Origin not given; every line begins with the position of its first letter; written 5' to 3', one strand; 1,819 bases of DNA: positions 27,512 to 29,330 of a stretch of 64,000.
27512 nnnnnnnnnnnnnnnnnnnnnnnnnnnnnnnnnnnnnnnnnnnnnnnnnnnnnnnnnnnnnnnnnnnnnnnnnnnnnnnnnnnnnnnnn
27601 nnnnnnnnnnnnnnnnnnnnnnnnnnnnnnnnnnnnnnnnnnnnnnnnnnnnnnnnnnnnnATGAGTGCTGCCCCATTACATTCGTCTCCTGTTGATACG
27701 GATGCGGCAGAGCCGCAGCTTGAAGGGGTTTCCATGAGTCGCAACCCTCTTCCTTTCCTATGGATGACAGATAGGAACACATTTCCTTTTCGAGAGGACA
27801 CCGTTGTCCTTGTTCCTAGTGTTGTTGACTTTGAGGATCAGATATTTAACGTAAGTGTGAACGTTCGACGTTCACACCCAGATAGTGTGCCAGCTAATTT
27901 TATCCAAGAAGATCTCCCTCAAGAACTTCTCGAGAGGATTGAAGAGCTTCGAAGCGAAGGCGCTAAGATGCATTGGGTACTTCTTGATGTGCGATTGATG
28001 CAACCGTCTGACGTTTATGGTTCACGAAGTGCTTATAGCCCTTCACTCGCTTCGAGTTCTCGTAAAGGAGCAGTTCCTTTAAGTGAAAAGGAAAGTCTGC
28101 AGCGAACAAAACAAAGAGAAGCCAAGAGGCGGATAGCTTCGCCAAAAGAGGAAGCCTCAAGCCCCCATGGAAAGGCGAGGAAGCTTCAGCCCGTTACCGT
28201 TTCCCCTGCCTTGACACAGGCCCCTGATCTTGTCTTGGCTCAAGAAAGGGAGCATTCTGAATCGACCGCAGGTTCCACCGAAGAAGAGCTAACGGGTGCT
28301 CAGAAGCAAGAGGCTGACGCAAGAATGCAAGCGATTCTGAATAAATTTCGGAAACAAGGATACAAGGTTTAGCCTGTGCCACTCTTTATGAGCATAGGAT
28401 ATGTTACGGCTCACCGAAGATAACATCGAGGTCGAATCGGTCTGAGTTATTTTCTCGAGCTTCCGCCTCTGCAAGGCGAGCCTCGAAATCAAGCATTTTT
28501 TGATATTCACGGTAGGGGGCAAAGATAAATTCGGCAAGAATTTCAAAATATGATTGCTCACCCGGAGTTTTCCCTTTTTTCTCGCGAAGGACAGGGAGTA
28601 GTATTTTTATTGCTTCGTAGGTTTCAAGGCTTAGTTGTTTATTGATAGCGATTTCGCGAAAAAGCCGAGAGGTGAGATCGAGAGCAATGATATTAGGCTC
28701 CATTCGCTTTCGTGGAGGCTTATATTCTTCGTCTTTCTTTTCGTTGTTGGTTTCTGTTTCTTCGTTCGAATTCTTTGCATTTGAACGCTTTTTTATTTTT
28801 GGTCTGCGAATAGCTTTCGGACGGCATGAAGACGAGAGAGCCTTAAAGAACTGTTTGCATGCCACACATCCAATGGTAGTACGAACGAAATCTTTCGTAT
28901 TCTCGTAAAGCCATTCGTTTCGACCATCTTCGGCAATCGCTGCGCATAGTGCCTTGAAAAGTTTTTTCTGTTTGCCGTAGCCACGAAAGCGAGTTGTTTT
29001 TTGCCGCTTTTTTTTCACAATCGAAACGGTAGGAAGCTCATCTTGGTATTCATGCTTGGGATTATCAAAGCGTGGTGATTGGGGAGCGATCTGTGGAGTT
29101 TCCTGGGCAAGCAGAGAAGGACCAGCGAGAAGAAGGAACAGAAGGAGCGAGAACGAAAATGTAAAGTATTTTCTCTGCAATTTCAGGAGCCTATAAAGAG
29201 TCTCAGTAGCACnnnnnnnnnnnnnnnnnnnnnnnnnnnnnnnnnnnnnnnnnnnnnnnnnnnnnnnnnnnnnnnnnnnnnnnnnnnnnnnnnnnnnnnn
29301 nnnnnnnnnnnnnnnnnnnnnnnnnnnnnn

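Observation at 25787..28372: btaA-btaB betaine-lipid (DGTS) pair with a translationally coupled third gene, beside cardiolipin synthase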

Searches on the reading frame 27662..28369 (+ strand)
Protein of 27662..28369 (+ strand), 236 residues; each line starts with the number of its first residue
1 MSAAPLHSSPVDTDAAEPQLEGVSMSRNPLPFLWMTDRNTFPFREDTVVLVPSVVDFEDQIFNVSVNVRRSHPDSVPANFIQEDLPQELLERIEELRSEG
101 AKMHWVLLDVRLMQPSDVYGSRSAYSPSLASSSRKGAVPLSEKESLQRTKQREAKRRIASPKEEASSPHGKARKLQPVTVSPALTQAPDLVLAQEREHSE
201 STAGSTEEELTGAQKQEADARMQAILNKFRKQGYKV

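Call 3: search_protein_families(library=pfam, proteins=[window:27662-28369:+], max_evalue=0.01)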
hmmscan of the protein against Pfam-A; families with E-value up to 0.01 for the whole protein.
window:27662-28369:+ (236 aa): 0 families

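Call 4: search_protein_families(library=ncbifam, proteins=[window:27662-28369:+], max_evalue=0.01)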
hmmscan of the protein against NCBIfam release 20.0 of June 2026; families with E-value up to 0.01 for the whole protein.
window:27662-28369:+ (236 aa): 0 families

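Call 5: find_homologous_proteins(query=window:27662-28369:+)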
Query window:27662-28369:+ (236 aa): 1 proteins with E <= 0.001 among 492 candidates.
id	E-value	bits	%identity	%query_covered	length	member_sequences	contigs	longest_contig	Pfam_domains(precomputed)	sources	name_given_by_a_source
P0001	7.9e-147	505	100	100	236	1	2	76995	-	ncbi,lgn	-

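Call 8: find_encoding_contigs(protein=P0001, flank=10000)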
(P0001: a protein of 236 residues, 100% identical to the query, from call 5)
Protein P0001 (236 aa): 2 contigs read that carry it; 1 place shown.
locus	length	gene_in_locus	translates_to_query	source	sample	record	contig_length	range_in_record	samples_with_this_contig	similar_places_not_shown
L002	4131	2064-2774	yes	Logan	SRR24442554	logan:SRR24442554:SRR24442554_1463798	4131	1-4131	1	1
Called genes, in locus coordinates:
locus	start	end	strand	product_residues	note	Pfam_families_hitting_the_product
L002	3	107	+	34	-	?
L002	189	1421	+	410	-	PF11899:DUF3419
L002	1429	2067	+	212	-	PF13489:Methyltransf_23, PF13847:Methyltransf_31, PF08241:Methyltransf_11, PF08242:Methyltransf_12, PF13649:Methyltransf_25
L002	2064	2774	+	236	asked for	-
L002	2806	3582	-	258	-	-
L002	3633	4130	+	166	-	?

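Call 17: search_protein_representatives(protein=window:27662-28369:+)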
Query: 236 residues. Proteins with E-value up to 0.001 (for the whole library): 4; up to 1e-10: 4; up to 1e-30: 1. The best 4 are listed.
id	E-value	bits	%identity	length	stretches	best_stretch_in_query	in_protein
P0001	2.5e-147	504.6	100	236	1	1-236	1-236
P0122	1.3e-29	120.0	37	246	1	8-210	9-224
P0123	3.1e-15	73.0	35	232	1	25-178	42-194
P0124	2.0e-12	63.8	42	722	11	79-131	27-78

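Call 19: find_encoding_contigs(protein=P0122, flank=8000, max_places=3)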
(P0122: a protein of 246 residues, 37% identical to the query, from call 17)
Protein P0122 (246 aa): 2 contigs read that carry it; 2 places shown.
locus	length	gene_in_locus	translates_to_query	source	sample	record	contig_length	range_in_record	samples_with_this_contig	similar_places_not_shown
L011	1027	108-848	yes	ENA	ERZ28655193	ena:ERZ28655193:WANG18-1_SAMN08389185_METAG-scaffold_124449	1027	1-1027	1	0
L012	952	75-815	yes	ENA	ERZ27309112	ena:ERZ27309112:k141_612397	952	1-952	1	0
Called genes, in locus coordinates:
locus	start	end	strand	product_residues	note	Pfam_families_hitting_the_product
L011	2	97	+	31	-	?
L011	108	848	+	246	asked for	-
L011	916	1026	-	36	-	?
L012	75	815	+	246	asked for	-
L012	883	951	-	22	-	?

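Call 23: find_encoding_contigs(protein=P0123, flank=8000, max_places=3)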
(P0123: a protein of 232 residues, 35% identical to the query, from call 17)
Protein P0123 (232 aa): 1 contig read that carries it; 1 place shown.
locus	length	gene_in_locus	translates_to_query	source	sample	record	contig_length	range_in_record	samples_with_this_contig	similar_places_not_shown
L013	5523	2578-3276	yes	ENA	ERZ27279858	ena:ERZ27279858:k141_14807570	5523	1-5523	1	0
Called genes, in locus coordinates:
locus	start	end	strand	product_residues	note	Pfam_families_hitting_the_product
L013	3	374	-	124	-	?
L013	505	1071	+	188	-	PF07638:Sigma70_ECF, PF04542:Sigma70_r2, PF08281:Sigma70_r4_2, PF04545:Sigma70_r4, PF22233:PhyR_sigma-like (weak)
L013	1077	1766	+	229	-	PF06532:NrsF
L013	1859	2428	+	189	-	-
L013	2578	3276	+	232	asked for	-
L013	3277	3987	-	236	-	-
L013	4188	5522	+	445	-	?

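Call 42: predict_structure(alignment_id=A1)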
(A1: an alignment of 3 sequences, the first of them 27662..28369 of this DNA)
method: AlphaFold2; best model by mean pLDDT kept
length: 236 residues; sequences in the alignment: 3
mean_pLDDT: 63.3   pTM: 0.40
mean pLDDT of the five models: 63.3, 61.4, 60.1, 58.2, 57.1
residues with pLDDT >= 90: 57; 70-90: 52; 50-70: 19; < 50: 108
segments of 3 or more residues with pLDDT < 50: 1-17, 121-207
pLDDT, mean of each block of 10 residues (from residue 1): 45 46 59 88 89 93 92 80 87 95 95 72 42 39 36 39 36 37 36 34 42 77 90 73
secondary structure, 60 per line:
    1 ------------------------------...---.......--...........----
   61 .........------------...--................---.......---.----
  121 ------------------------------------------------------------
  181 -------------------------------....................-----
elements in order: E40-43 E46-56 E61-69 H87-102 E106-112 H212-231

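Call 53: find_related_loci(query=A1, collection=metagenome_contigs, flank=6000)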
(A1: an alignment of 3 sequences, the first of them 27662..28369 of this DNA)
Query A1 (236 aa) in metagenome_contigs; peptide patterns used: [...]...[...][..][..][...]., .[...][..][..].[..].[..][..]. (x = any residue, [..] = any of these).
125 stretches matched a pattern, but none encodes a relative of the query by tblastn (E <= 1e-3).

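Call 54: find_homologous_proteins(query=A1, max_evalue=0.01)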
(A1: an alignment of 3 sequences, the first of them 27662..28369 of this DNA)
Query A1 (3 sequences) (236 aa, profile of the alignment): 3 proteins with E <= 0.01 among 5922 candidates.
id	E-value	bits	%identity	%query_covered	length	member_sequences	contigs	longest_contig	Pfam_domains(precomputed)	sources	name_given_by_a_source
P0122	1.3e-114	400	34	91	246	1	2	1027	-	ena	-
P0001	1.2e-109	384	100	100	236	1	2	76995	-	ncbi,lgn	-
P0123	1.2e-88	315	38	42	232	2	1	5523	-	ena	-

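Call 70: fold_search(model_id=the predicted structure, library=pdb)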
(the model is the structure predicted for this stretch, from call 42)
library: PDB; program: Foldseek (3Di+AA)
matches with E <= 10: 322; with E <= 0.001: 0
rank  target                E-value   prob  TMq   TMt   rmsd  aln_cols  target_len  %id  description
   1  2dpl_B                2.8e-01  0.11  0.15  0.13   6.4        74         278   18  Crystal Structure of the GMP synthase from Pyrococcus horikoshii OT3 (released 2006-11-12)
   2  8g0t_C                3.1e-01  0.15  0.12  0.06   6.9        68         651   13  Crystal Structure of Acetyl-CoA synthetase in complex with a cyclopropyl ester AMP inhibitor from Cryptococcus neoform (released 2023-02-15)
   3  6xpe_A                3.4e-01  0.14  0.15  0.13   7.8        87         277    9  Cryo-EM structure of human ZnT8 WT, in the presence of zinc, determined in outward-facing conformation (released 2020-08-05)
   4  3c9t_A                4.6e-01  0.15  0.15  0.12  16.3       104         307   10  AaThiL complexed with AMPPCP and TMP (released 2008-03-18)
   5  3c9u_B                5.3e-01  0.12  0.15  0.12  16.3       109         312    8  AaThiL complexed with ADP and TPP (released 2008-03-18)
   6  7n1l_O                5.7e-01  0.15  0.17  0.26  14.4        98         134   12  Crystal Structure of Ribosomal-protein-alanine N-acetyltransferase from Brucella melitensis biovar Abortus 2308 (released 2021-06-16)
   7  3c9r_A                6.0e-01  0.15  0.16  0.13  16.2       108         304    9  AaThiL complexed with ATP (released 2008-03-18)
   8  3c5e                  6.0e-01  0.15  0.15  0.08   6.5        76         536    8  Crystal structure of human acyl-CoA synthetase medium-chain family member 2A (L64P mutation) in complex with ATP (released 2008-02-26)
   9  5ltn_B                6.9e-01  0.33  0.18  0.21   4.6        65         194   15  Crystal structure of Lymphocytic choriomeningitis mammarenavirus endonuclease complexed with DPBA (released 2017-09-13)
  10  5t2t_A                6.9e-01  0.25  0.16  0.20   4.8        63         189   17  Crystal structure of Lymphocytic choriomeningitis mammarenavirus endonuclease bound to compound L742001 (released 2017-09-13)
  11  5ltn_A                7.3e-01  0.25  0.16  0.20   4.8        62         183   18  Crystal structure of Lymphocytic choriomeningitis mammarenavirus endonuclease complexed with DPBA (released 2017-09-13)
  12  3w8p_B                7.3e-01  0.11  0.14  0.26   6.7        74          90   11  MamM-CTD D249A&H28A mutant (released 2014-04-16)
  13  8sk7_X                7.8e-01  0.30  0.15  0.45   4.6        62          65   13  Cryo-EM structure of designed Influenza HA binder, HA_20, bound to Influenza HA (Strain: Iowa43) (released 2023-06-14)
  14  3c9r_B                8.4e-01  0.14  0.16  0.13  15.9       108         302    8  AaThiL complexed with ATP (released 2008-03-18)
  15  3c9u_A                8.4e-01  0.13  0.16  0.13  16.1       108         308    9  AaThiL complexed with ADP and TPP (released 2008-03-18)
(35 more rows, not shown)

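Call 71: search_protein_families(library=pfam, alignment_id=A1, max_evalue=10)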
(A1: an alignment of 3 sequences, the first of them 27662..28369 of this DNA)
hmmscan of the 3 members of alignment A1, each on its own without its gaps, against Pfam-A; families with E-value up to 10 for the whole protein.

A. member 1, window:27662-28369:+ (236 aa): 2 families
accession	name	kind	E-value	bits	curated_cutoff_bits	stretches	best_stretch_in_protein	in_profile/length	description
PF09720.15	Unstab_antitox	-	0.091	13.3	23.3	1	201-226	17-42/54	Putative addiction module component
PF11900.14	DUF3420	-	0.2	12.2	24.9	1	84-97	10-23/47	Domain of unknown function (DUF3420)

B. families by the number of members that match (of 3 scanned): 2 families
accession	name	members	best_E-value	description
PF09720.15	Unstab_antitox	1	0.091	Putative addiction module component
PF11900.14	DUF3420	1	0.2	Domain of unknown function (DUF3420)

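Call 72: search_solved_structures(query=A1, max_evalue=10)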
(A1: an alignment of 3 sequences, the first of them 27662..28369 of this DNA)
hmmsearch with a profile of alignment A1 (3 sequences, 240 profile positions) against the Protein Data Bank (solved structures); distinct sequences matched with E-value up to 10: 1.
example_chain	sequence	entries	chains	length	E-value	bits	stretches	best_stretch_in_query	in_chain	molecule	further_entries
9r1n_A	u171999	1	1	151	6.3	9.6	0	89-118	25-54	sc-apCC-4-DPH-2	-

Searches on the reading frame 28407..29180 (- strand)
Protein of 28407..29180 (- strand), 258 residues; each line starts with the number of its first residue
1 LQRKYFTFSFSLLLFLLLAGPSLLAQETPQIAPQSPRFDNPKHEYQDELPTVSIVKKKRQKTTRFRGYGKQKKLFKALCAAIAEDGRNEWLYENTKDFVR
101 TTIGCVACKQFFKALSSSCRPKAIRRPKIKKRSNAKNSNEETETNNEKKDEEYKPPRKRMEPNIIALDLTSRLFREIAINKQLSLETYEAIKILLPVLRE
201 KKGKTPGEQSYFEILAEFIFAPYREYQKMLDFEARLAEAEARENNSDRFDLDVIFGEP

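Call 3: search_protein_families(library=pfam, proteins=[window:28407-29180:-], max_evalue=0.01)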
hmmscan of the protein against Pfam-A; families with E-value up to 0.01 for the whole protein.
window:28407-29180:- (258 aa): 0 families

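Call 4: search_protein_families(library=ncbifam, proteins=[window:28407-29180:-], max_evalue=0.01)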
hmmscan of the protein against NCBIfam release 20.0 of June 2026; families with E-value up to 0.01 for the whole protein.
window:28407-29180:- (258 aa): 0 families
